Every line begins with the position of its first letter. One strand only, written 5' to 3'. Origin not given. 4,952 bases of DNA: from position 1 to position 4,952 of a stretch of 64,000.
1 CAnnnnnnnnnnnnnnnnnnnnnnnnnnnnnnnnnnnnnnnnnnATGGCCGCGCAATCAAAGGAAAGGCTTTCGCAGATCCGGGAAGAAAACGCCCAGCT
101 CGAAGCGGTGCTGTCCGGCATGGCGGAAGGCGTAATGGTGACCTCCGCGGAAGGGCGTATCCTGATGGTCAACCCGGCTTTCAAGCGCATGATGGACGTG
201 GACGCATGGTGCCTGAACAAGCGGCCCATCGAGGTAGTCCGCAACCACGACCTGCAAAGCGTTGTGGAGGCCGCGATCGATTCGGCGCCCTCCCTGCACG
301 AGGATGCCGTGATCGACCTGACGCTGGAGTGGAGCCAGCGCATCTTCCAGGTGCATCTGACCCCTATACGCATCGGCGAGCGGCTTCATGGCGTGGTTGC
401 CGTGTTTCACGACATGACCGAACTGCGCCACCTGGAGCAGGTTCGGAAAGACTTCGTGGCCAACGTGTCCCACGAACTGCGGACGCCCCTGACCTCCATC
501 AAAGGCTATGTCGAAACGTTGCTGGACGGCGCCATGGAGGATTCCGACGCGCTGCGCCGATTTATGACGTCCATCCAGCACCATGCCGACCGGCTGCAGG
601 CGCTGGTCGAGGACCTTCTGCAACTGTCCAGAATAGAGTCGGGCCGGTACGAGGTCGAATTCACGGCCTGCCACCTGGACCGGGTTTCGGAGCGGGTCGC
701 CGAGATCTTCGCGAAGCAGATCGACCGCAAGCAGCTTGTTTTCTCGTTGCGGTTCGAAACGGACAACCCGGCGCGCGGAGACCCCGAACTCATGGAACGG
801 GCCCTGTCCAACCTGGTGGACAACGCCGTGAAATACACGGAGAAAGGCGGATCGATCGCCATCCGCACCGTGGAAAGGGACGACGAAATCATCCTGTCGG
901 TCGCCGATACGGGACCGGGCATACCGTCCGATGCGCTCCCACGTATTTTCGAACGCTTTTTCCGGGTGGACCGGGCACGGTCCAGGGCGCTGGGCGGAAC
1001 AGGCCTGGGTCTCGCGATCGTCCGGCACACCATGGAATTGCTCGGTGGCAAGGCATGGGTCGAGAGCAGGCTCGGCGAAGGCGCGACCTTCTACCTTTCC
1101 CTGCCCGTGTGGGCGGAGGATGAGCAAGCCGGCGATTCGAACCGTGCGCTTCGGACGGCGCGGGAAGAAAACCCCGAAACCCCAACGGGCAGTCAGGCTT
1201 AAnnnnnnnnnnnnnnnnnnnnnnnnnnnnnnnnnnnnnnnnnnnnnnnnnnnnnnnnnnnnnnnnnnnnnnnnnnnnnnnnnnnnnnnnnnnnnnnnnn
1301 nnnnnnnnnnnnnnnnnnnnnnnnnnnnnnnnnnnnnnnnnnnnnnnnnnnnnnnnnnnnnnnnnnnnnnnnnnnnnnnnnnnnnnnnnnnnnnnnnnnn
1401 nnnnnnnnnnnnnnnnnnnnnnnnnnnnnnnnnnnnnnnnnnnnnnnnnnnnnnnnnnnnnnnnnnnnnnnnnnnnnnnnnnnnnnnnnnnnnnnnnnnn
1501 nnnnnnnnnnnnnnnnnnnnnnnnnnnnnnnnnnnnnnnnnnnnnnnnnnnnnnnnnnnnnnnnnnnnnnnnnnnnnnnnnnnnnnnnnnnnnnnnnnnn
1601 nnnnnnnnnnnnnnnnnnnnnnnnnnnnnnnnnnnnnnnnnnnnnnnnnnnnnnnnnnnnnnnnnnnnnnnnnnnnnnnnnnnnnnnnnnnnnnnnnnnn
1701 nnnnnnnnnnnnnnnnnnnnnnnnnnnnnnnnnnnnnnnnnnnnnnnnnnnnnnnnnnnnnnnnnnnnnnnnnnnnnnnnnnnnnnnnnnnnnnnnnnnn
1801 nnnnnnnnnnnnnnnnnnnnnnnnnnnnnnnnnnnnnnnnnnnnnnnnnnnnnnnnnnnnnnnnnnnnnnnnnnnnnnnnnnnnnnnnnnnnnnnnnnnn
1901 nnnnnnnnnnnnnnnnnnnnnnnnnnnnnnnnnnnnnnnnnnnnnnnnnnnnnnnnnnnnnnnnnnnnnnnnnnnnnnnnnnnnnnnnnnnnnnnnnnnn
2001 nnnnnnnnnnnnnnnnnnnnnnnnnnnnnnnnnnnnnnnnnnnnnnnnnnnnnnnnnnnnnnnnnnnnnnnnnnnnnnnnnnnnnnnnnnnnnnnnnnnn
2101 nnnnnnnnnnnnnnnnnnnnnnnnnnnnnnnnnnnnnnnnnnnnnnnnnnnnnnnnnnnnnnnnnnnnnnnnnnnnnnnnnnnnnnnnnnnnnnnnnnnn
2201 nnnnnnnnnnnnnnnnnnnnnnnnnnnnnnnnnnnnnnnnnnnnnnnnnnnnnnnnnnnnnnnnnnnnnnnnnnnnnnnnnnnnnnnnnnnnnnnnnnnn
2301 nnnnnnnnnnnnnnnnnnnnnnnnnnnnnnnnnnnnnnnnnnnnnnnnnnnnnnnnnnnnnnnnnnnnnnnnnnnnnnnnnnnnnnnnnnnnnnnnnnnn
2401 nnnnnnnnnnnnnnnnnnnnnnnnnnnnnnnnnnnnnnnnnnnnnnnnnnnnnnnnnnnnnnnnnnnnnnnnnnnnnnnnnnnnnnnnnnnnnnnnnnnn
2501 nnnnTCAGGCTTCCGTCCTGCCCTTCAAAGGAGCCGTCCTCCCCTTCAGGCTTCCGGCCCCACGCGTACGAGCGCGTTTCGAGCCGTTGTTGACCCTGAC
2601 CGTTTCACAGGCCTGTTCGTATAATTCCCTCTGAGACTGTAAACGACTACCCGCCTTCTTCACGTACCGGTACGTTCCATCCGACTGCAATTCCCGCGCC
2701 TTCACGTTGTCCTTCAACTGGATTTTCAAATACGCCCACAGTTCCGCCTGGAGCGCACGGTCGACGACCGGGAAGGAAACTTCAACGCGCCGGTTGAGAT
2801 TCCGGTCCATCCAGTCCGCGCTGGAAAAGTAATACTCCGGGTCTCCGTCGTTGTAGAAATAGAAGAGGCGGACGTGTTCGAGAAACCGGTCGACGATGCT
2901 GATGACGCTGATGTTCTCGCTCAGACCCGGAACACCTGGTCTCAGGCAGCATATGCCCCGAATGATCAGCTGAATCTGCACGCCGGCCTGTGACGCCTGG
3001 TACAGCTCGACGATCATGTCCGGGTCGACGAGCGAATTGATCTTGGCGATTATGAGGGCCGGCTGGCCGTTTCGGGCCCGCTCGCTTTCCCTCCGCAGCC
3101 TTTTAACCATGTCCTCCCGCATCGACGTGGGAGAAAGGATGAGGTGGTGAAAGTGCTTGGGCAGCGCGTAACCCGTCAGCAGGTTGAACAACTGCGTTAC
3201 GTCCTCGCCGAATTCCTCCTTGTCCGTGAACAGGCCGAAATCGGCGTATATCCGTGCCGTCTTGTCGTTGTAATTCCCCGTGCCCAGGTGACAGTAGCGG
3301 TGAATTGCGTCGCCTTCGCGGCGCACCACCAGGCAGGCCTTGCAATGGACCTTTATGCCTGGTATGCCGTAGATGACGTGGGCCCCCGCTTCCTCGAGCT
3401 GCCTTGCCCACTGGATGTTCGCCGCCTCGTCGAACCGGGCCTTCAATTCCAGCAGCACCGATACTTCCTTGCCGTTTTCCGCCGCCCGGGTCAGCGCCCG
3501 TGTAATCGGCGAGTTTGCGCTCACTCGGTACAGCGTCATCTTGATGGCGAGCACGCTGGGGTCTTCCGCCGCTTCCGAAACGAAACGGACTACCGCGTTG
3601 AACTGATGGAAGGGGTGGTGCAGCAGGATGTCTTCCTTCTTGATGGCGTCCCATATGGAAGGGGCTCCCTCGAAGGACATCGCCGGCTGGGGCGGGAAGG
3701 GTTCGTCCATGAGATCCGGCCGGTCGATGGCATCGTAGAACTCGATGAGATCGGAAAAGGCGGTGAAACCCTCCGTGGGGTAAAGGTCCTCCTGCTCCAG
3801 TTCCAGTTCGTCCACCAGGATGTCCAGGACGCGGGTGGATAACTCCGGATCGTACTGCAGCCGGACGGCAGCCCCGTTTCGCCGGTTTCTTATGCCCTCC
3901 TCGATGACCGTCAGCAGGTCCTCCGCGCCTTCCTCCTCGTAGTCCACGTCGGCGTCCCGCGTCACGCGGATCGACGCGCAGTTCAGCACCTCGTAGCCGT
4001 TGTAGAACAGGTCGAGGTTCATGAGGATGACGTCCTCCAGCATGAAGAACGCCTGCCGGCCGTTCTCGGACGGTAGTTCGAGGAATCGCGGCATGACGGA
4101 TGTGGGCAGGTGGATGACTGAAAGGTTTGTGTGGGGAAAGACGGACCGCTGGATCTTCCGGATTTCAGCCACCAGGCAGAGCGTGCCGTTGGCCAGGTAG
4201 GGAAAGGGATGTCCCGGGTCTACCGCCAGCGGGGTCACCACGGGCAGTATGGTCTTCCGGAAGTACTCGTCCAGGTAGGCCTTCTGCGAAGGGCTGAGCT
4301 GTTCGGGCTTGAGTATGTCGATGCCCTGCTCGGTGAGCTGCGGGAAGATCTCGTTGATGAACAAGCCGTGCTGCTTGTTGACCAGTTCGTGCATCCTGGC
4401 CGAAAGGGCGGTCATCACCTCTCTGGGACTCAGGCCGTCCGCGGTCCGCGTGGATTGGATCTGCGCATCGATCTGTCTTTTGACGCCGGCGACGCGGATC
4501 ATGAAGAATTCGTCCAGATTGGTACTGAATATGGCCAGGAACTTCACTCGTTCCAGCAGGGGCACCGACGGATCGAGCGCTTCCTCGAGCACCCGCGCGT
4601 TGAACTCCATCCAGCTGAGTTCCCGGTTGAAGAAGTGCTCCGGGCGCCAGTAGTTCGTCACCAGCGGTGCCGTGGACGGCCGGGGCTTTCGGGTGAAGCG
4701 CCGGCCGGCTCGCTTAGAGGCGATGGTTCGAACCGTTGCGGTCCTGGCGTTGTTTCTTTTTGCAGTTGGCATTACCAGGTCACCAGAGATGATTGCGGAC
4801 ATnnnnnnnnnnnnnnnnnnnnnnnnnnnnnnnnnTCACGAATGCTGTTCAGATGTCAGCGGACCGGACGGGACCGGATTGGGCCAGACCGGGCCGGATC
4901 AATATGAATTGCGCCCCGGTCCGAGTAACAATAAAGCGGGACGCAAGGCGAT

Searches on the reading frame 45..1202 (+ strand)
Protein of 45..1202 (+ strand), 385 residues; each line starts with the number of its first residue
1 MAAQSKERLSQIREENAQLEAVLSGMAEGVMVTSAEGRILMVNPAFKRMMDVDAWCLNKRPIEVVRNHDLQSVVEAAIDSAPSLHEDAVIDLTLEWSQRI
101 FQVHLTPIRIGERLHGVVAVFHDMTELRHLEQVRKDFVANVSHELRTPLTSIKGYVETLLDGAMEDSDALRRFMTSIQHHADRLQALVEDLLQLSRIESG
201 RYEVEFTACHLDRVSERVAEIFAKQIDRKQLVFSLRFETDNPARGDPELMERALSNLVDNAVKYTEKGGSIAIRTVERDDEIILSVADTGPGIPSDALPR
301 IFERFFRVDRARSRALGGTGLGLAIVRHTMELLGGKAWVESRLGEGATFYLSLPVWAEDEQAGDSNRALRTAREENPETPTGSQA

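Call 22: search_protein_families(library=pfam, proteins=[window:45-1202:+], max_evalue=0.001)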
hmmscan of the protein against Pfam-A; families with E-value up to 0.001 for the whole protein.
window:45-1202:+ (385 aa): 6 families
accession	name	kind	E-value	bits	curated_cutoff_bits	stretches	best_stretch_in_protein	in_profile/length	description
PF02518.31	HATPase_c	-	8.8e-32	110.3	26.4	1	245-355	1-109/111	Histidine kinase-, DNA gyrase B-, and HSP90-like ATPase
PF00512.31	HisKA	-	2.4e-22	79.2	26.9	1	134-200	2-66/66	His Kinase A (phospho-acceptor) domain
PF08448.16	PAS_4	-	4.4e-07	30.5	23.1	1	27-128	5-109/110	PAS fold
PF00989.32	PAS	-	9.8e-07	29.2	22.6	1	18-124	2-113/113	PAS fold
PF13188.13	PAS_8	-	5e-06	26.7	21.8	1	18-69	2-51/65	PAS domain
PF13426.13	PAS_9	-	0.00018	22.2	27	1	28-126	2-103/103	PAS domain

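Call 67: search_protein_families(library=ncbifam, proteins=[window:45-1202:+], max_evalue=0.001)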
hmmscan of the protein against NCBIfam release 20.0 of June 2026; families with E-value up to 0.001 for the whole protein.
window:45-1202:+ (385 aa): 91 families (the best 25 are shown)
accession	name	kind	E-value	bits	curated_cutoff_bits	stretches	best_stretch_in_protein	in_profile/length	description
NF046044.1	PnpS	equivalog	1e-115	386.9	400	1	1-354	39-390/390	two-component system histidine kinase PnpS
NF033092.0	HK_WalK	equivalog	3.7e-95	319.7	725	1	4-355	245-594/594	cell wall metabolism sensor histidine kinase WalK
TIGR02966.1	phoR_proteo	equivalog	1.8e-90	303.4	334.2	1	14-351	3-331/333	phosphate regulon sensor histidine kinase PhoR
NF033093.1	HK_VicK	exception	9.4e-64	215.7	680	1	12-358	89-438/448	cell wall metabolism sensor histidine kinase VicK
NF008235.0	PRK11006.1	equivalog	5e-55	187.1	390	1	99-354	173-422/431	phosphate regulon sensor histidine kinase PhoR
NF045911.1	TCSHisKinNblS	equivalog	1.5e-54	185.4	1000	1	9-355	258-620/621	two-component system sensor histidine kinase NblS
TIGR01386.1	cztS_silS_copS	subfamily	2e-54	185.3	292.55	1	107-354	213-457/457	heavy metal sensor histidine kinase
NF047874.1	MASE3_PAS_HK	subfamily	2.6e-54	185.1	560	1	6-366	254-636/655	MASE3 domain-containing sensor histidine kinase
NF041735.1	hist_kin_RppB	equivalog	2.2e-53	181.6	400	1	134-354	216-438/438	two-component system sensor histidine kinase RppB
NF008468.0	PRK11360.1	equivalog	2.5e-52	178.1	646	1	11-361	262-614/616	two-component system sensor histidine kinase AtoS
NF041947.1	LuxQ_Vibrio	equivalog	1.6e-51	175.1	1200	1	9-367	341-708/843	quorum-sensing autoinducer 2 sensor kinase/phosphatase LuxQ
NF053855.1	HisKinPhoRBctds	equivalog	2.9e-51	174.6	500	1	13-353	241-581/583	two-component system sensor histidine kinase PhoR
NF008312.0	PRK11100.1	equivalog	1.1e-50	172.9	356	1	132-354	254-473/477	two-component system sensor histidine kinase CreC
NF040691.1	MtrAB_MtrB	equivalog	1.9e-49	169.1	450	1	122-360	259-497/507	MtrAB system histidine kinase MtrB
NF033091.0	HK_VanS_ACDEFG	equivalog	4.2e-48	164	400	1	130-353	70-292/293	vancomycin resistance histidine kinase VanS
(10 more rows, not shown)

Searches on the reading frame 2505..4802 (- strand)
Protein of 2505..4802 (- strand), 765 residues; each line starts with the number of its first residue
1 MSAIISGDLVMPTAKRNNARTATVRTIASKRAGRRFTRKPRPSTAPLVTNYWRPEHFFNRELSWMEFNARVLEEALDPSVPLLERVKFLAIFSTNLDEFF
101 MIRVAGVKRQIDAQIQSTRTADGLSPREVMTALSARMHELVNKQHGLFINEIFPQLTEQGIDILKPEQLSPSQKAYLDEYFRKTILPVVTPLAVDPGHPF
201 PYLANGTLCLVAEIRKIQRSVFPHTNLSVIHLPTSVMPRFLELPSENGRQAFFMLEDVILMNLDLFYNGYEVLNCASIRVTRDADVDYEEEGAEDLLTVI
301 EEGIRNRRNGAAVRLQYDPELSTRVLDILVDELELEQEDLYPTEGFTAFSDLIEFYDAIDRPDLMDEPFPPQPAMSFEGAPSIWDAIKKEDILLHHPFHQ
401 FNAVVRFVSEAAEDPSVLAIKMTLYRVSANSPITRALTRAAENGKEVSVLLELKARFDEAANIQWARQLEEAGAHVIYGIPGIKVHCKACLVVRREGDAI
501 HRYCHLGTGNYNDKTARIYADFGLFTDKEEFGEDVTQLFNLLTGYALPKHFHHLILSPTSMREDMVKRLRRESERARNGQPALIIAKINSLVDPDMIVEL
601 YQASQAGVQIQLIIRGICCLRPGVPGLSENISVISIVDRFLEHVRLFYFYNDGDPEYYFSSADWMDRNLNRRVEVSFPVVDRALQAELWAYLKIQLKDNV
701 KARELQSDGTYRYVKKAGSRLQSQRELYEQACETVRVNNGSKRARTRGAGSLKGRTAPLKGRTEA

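Call 9: search_protein_families(library=pfam, proteins=[window:2505-4802:-], max_evalue=0.01)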
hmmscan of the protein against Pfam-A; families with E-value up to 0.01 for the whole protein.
window:2505-4802:- (765 aa): 5 families
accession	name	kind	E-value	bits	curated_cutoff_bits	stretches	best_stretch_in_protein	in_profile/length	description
PF17941.7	PP_kinase_C_1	-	2e-76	255.7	25.7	1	383-546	2-165/167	Polyphosphate kinase C-terminal domain 1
PF13090.12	PP_kinase_C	-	3.8e-71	238.5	25.8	1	554-719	1-166/172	Polyphosphate kinase C-terminal domain 2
PF02503.22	PP_kinase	-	3.6e-56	190.2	31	1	173-355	2-183/183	Polyphosphate kinase middle domain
PF13089.11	PP_kinase_N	-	2.1e-40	137.8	23.8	1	57-163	1-106/107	Polyphosphate kinase N-terminal domain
PF13091.12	PLDc_2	-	5.2e-08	33.2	27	1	420-540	12-129/132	PLD-like domain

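Call 10: search_protein_families(library=ncbifam, proteins=[window:2505-4802:-], max_evalue=0.01)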
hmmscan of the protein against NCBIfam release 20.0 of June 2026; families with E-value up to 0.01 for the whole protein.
window:2505-4802:- (765 aa): 12 families
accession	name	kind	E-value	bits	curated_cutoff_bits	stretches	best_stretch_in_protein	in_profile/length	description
NF003921.0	PRK05443.2-2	subfamily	3.2e-280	931.5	701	1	49-738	15-701/707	RNA degradosome polyphosphate kinase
TIGR03705.1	poly_P_kin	equivalog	1.8e-265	882.6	465.85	1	57-729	2-672/673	polyphosphate kinase 1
NF003920.0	PRK05443.2-1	equivalog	8.7e-265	880.5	935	1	50-741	5-699/719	RNA degradosome polyphosphate kinase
NF003922.0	PRK05443.2-3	equivalog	4.6e-240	798.5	981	1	30-730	25-727/735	RNA degradosome polyphosphate kinase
NF003918.0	PRK05443.1-2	subfamily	9.1e-230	764.4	691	1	52-732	12-694/697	RNA degradosome polyphosphate kinase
NF003919.0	PRK05443.1-4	equivalog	3.3e-223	743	908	1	50-718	21-690/730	RNA degradosome polyphosphate kinase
NF003924.0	PRK05443.3-2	equivalog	8.6e-215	715.2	1058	1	54-735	6-675/699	RNA degradosome polyphosphate kinase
NF003917.0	PRK05443.1-1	subfamily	1.2e-189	632.1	470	1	56-730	6-678/689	RNA degradosome polyphosphate kinase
NF003927.0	PRK05443.3-6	equivalog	4.5e-178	593.9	1042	1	58-743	8-691/717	RNA degradosome polyphosphate kinase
NF003923.0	PRK05443.3-1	equivalog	1.1e-177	592.4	1116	1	56-729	6-682/692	RNA degradosome polyphosphate kinase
NF003926.0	PRK05443.3-4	equivalog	5.2e-152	507.6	1391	1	56-734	3-674/675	RNA degradosome polyphosphate kinase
NF003925.0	PRK05443.3-3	equivalog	1.3e-147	492.9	707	1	55-731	10-684/688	RNA degradosome polyphosphate kinase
